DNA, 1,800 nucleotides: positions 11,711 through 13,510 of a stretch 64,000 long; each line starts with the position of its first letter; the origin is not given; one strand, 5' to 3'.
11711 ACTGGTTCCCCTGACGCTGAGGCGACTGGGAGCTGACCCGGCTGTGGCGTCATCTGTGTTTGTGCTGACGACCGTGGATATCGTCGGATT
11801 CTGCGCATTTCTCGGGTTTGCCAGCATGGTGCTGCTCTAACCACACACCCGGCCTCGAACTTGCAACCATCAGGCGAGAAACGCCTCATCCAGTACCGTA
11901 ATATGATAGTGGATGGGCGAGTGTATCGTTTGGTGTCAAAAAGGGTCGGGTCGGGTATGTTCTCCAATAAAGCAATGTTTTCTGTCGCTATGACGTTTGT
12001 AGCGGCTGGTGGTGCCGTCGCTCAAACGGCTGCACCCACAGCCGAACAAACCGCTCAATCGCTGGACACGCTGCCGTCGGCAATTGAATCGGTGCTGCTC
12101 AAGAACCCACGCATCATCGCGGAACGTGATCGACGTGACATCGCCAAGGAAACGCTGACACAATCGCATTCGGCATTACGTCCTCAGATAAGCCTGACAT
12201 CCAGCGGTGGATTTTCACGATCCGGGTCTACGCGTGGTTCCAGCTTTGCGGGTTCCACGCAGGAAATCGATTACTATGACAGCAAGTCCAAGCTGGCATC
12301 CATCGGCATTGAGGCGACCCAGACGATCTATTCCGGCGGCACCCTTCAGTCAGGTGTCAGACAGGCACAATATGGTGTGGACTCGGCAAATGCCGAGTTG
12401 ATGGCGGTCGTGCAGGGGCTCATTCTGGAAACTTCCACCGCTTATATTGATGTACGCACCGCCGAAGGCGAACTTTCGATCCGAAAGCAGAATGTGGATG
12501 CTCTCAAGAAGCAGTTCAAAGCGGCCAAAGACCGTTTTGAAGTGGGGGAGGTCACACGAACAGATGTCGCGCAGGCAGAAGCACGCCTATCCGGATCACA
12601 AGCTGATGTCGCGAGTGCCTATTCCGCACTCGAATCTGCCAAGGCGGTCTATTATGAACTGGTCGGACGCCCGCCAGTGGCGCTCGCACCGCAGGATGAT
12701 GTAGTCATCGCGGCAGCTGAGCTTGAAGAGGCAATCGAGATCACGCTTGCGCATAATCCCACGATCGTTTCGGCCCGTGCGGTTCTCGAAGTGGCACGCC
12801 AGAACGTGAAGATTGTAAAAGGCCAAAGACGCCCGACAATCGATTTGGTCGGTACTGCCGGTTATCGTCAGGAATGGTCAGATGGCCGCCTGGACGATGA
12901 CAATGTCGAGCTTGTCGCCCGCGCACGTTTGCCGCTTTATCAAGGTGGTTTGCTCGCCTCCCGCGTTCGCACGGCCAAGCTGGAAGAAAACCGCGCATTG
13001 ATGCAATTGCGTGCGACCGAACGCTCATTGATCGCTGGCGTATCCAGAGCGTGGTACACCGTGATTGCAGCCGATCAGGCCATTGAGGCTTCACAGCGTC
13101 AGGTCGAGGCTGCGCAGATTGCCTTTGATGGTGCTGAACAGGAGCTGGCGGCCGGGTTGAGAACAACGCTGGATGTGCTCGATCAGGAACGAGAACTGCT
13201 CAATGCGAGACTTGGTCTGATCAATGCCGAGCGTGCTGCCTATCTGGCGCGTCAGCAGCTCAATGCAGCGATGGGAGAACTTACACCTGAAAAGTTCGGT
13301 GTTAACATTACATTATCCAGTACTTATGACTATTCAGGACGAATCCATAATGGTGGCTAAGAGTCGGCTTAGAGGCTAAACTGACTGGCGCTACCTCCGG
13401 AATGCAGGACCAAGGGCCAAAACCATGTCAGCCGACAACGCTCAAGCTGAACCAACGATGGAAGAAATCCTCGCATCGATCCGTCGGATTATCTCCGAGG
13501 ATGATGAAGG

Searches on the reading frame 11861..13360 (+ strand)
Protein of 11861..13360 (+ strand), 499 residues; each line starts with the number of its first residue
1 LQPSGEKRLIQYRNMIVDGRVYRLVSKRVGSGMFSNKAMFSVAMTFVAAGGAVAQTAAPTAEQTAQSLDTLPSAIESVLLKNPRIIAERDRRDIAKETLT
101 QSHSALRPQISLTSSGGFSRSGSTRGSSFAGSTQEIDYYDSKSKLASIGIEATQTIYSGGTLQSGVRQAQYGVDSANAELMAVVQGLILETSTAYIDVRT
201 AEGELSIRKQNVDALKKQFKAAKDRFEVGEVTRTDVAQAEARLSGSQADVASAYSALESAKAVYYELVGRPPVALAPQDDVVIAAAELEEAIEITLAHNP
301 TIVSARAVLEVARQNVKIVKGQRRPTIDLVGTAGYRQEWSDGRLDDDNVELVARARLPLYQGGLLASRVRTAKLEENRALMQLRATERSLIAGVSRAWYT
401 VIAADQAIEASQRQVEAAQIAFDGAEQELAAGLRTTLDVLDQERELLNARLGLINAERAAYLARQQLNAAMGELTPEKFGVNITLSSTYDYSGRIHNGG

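Call 40: search_protein_families(library=pfam, proteins=[window:11861-13360:+], max_evalue=0.00001)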
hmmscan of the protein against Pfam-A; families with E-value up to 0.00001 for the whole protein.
window:11861-13360:+ (499 aa): 1 family
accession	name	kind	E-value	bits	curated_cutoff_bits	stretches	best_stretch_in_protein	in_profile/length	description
PF02321.23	OEP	-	5.4e-67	225.7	22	2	74-269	4-187/187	Outer membrane efflux protein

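Call 69: search_protein_families(library=ncbifam, proteins=[window:11861-13360:+], max_evalue=0.00001)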
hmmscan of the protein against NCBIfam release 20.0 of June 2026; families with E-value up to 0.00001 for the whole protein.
window:11861-13360:+ (499 aa): 8 families
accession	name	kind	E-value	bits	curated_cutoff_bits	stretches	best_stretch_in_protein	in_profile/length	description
TIGR01844.1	type_I_sec_TolC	subfamily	9.4e-88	295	225.15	1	70-478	4-404/414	TolC family outer membrane protein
NF007002.0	PRK09465.1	equivalog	7.5e-40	136.8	495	2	182-478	123-430/460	outer membrane channel protein TolC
TIGR01845.1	outer_NodT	subfamily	1.2e-27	96.9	210.05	1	187-472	167-458/460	efflux transporter outer membrane subunit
NF052390.1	efflux_OMP_AbuO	equivalog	8.3e-23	80.8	700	2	210-477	163-436/447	multidrug efflux outer membrane protein AbuO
NF033143.1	efflux_OM_AdeK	equivalog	1.2e-15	57.2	900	1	186-463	167-450/480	multidrug efflux RND transporter AdeIJK outer membrane channel subunit AdeK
NF033142.1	efflux_OM_AdeC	exception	4e-13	48.8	975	1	182-463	163-450/465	multidrug efflux RND transporter AdeABC outer membrane channel subunit AdeC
NF045679.1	DiMtlExpIhpA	equivalog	1.6e-06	27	650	1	49-460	12-401/424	divalent metal ion exporter subunit IhpA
NF007347.1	PRK09837.1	subfamily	5.6e-06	25.5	598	0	181-472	160-456/461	Cu(I)/Ag(I) efflux RND transporter outer membrane protein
